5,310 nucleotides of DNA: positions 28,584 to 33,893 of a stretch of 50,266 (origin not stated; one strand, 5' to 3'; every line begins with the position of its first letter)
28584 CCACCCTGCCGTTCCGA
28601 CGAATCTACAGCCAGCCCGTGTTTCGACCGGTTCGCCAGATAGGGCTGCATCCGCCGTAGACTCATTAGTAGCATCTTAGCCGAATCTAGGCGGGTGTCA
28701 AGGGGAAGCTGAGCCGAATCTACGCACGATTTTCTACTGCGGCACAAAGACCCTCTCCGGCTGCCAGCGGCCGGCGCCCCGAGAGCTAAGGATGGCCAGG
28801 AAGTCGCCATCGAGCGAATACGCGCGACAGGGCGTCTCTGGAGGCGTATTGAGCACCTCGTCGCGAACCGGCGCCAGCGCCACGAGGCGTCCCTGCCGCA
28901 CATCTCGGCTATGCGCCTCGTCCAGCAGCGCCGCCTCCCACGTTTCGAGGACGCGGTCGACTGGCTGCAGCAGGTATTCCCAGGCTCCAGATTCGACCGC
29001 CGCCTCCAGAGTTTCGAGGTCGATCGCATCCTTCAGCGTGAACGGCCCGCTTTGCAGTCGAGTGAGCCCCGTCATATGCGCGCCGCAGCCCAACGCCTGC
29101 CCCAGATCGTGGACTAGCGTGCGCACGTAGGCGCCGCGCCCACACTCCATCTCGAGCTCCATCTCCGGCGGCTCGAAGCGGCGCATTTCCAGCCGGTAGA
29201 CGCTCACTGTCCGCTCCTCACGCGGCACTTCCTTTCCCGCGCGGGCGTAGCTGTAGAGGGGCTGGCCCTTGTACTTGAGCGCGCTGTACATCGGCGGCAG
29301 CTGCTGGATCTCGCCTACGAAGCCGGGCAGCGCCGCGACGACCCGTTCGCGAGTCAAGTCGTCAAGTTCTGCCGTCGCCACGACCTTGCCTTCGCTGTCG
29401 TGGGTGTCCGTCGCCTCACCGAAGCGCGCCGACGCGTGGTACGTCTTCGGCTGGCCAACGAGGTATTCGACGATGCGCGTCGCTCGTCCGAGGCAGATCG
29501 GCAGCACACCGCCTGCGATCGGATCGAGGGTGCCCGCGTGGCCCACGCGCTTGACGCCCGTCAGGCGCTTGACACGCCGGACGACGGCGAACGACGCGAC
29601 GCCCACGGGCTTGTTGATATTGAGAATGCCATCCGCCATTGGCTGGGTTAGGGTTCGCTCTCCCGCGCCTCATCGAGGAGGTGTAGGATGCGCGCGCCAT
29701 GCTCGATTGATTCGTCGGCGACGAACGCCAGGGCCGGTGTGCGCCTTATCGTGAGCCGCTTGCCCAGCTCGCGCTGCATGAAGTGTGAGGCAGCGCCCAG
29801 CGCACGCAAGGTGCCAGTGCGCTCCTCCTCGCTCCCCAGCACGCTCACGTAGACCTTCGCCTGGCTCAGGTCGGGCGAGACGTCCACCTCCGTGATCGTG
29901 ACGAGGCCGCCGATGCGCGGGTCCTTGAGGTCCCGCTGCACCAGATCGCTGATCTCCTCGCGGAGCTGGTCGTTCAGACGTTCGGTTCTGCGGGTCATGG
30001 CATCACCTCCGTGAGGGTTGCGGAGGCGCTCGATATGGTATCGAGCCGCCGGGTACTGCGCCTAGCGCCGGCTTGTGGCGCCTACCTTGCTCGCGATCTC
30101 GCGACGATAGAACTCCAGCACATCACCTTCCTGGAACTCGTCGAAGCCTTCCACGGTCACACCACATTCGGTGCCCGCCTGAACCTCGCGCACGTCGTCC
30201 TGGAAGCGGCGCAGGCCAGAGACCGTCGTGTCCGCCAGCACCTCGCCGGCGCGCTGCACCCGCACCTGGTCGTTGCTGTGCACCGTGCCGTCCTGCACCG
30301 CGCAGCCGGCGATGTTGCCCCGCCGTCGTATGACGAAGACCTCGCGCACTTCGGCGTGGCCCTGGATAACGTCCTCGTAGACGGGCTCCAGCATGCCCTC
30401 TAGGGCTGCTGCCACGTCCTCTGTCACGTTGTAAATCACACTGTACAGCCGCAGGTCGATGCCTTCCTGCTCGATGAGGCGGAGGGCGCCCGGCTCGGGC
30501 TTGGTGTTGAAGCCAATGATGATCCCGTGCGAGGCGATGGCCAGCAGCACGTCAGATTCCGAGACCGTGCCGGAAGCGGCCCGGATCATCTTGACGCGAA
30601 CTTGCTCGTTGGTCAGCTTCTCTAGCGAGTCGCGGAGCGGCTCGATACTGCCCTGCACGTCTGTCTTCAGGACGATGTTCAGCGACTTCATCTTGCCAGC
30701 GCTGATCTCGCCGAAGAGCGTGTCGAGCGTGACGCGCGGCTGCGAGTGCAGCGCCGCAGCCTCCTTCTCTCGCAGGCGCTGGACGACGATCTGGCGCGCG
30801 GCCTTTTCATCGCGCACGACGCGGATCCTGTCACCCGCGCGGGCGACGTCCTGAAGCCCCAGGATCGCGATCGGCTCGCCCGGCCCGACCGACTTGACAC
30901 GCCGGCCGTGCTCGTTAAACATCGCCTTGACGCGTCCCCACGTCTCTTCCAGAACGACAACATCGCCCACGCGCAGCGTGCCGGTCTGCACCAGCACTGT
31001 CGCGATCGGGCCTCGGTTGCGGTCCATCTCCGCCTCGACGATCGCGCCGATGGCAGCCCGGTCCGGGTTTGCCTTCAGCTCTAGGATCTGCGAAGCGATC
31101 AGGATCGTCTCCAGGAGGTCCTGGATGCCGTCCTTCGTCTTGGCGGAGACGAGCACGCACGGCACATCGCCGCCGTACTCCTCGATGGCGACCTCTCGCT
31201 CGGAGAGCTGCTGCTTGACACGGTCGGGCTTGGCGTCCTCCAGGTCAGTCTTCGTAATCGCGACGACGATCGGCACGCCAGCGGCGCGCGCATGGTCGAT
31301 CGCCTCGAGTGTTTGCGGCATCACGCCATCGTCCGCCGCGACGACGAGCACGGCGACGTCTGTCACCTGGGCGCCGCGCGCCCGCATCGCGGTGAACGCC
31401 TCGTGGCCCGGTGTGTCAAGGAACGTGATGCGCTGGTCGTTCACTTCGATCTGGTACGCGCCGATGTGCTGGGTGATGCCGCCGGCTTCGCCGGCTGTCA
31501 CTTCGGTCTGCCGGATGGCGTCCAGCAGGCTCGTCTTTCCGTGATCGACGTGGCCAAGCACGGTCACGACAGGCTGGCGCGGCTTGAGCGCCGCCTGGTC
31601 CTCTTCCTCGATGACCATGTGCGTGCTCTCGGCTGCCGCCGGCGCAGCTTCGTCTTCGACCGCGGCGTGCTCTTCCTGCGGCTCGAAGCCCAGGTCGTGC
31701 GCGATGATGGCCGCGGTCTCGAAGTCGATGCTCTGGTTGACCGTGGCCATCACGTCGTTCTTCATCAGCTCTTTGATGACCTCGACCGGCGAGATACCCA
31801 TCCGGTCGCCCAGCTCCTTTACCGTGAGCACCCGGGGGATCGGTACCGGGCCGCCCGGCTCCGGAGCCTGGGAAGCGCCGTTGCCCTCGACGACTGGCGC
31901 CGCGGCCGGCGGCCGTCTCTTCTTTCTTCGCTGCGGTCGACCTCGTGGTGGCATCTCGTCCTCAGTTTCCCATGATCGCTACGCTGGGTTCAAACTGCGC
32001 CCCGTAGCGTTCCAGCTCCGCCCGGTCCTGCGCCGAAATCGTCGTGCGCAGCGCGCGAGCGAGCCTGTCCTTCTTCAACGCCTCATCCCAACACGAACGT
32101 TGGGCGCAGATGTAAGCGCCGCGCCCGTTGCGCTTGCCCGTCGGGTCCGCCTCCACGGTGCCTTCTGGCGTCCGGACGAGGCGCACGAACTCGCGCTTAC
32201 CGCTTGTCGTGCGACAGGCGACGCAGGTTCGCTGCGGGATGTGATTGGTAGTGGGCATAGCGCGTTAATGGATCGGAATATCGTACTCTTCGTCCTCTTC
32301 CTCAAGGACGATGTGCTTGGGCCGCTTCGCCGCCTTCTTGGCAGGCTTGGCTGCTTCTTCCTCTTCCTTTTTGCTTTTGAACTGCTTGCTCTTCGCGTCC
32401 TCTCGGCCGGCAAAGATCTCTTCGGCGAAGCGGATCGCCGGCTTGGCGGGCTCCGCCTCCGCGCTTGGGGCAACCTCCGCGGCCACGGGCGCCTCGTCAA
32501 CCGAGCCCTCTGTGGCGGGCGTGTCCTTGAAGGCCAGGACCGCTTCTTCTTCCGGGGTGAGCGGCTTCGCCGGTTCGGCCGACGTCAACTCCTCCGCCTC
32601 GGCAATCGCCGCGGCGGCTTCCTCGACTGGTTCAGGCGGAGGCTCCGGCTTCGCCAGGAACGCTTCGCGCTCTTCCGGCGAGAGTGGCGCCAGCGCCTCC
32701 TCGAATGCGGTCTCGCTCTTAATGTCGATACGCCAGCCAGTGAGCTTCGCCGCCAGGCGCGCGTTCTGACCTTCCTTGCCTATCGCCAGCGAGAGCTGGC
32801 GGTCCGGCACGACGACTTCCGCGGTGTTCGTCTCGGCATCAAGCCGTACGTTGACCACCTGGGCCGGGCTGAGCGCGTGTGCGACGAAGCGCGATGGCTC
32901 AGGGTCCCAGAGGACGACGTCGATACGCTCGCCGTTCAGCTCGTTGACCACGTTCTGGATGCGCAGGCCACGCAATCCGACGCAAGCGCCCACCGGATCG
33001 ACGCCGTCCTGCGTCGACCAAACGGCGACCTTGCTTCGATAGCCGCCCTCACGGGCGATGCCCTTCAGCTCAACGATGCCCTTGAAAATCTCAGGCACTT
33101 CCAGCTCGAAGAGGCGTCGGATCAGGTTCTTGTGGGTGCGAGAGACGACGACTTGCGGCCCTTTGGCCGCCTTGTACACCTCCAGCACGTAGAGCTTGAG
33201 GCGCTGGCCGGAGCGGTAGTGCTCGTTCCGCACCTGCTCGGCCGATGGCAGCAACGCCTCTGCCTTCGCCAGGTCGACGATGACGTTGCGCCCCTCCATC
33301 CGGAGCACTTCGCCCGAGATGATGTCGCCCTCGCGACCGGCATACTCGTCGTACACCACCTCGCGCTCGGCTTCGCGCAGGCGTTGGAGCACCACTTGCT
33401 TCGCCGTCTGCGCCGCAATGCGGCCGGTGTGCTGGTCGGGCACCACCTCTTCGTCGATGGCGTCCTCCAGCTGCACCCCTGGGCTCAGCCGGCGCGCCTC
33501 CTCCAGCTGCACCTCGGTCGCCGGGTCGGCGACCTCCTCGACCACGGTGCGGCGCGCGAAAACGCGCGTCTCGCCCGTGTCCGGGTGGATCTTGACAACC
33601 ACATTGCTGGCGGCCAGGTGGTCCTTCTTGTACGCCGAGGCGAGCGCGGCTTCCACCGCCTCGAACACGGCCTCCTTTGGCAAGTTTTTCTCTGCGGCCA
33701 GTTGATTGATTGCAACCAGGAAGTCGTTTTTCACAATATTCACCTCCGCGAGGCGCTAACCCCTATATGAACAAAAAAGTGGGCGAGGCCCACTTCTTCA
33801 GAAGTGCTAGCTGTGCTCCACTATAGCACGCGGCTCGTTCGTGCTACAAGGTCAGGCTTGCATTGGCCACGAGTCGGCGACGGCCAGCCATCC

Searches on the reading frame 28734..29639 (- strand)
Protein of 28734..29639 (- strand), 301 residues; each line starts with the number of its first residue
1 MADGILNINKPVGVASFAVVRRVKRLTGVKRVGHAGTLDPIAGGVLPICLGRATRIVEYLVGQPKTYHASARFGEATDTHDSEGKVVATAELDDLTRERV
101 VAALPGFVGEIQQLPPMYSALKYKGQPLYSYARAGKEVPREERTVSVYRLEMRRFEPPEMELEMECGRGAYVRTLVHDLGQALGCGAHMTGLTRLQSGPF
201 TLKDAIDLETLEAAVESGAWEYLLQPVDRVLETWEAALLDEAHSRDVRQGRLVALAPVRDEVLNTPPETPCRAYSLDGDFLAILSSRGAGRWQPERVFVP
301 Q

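Call 78: search_protein_families(library=pfam, proteins=[window:28734-29639:-], max_evalue=0.00001)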
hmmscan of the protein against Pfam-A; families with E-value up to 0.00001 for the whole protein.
window:28734-29639:- (301 aa): 2 families
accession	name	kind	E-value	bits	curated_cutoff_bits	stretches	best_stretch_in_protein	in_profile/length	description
PF01509.24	TruB_N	-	8.1e-55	185.7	27.3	1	24-172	1-149/149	TruB family pseudouridylate synthase (N terminal domain)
PF16198.10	TruB_C_2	-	1.2e-16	61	29.3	1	173-231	1-65/66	tRNA pseudouridylate synthase B C-terminal domain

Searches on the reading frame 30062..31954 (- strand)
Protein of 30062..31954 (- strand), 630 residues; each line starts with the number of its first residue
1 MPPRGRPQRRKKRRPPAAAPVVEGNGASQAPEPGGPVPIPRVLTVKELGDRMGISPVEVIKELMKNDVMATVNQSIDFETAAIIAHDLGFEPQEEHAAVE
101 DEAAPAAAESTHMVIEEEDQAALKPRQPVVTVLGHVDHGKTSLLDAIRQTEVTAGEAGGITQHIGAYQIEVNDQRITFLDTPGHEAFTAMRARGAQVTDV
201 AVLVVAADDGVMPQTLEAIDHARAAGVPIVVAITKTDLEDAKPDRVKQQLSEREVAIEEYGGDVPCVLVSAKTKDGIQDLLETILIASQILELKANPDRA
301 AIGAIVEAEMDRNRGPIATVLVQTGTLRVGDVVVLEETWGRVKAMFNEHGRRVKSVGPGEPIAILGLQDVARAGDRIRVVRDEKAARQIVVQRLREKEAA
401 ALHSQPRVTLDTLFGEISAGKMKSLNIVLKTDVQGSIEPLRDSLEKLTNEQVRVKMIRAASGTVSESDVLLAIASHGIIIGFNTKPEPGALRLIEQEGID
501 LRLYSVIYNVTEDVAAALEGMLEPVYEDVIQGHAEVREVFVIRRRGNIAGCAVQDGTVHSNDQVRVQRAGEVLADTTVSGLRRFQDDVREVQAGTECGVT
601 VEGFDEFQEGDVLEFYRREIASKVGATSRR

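Call 77: search_protein_families(library=pfam, proteins=[window:30062-31954:-], max_evalue=0.00001)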
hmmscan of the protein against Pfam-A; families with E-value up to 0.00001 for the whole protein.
window:30062-31954:- (630 aa): 8 families
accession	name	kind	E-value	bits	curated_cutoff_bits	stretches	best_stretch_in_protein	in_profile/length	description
PF00009.33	GTP_EFTU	-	3.6e-39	134.7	26.5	1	130-285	6-183/188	Elongation factor Tu GTP binding domain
PF11987.13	IF-2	-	2.7e-36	124.5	27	1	402-514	4-116/117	Translation-initiation factor 2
PF22042.2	EF-G_D2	-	1.2e-28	99.5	27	1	301-379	2-83/84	Elongation factor G domain 2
PF03144.31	GTP_EFTU_D2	-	2.3e-14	54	30.3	1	546-613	1-72/73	Elongation factor Tu domain 2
PF04760.21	IF2_N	-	3.1e-13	49.7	25.3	1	43-91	4-53/53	Translation initiation factor IF-2, N-terminal region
PF01926.29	MMR_HSR1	-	9e-13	48.8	21.9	1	130-235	2-113/113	50S ribosome-binding GTPase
PF00071.28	Ras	-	4.6e-07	30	21.6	1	131-285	3-157/162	Ras family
PF02421.24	FeoB_N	-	9.7e-07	28.9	27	1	130-284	3-156/156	Ferrous iron transport protein B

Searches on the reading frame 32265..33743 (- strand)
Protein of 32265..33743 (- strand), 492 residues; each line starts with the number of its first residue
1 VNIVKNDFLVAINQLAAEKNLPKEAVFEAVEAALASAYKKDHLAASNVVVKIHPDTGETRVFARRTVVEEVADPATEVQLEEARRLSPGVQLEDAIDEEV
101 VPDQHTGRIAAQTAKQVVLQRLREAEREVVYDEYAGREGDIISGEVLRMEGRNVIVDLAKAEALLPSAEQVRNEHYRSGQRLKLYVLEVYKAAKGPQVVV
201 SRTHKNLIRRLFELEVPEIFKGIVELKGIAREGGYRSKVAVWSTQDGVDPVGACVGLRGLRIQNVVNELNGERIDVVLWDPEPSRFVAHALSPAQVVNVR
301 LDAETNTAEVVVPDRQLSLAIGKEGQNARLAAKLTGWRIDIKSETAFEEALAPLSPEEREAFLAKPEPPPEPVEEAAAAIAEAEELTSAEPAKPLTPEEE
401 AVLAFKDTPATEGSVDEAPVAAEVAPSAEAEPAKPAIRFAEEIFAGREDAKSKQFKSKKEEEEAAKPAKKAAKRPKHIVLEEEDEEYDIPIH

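Call 78: search_protein_families(library=pfam, proteins=[window:32265-33743:-], max_evalue=0.00001)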
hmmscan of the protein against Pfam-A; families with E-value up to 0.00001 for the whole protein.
window:32265-33743:- (492 aa): 3 families
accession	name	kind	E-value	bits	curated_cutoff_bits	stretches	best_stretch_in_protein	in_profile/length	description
PF08529.16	NusA_N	-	1.1e-38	132.6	23.8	1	7-128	1-119/119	NusA N-terminal domain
PF13184.12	KH_5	-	1.8e-26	92.5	27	1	234-300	2-68/69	NusA-like KH domain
PF00575.29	S1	-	5.4e-07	30.4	22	1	138-197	4-70/74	S1 RNA binding domain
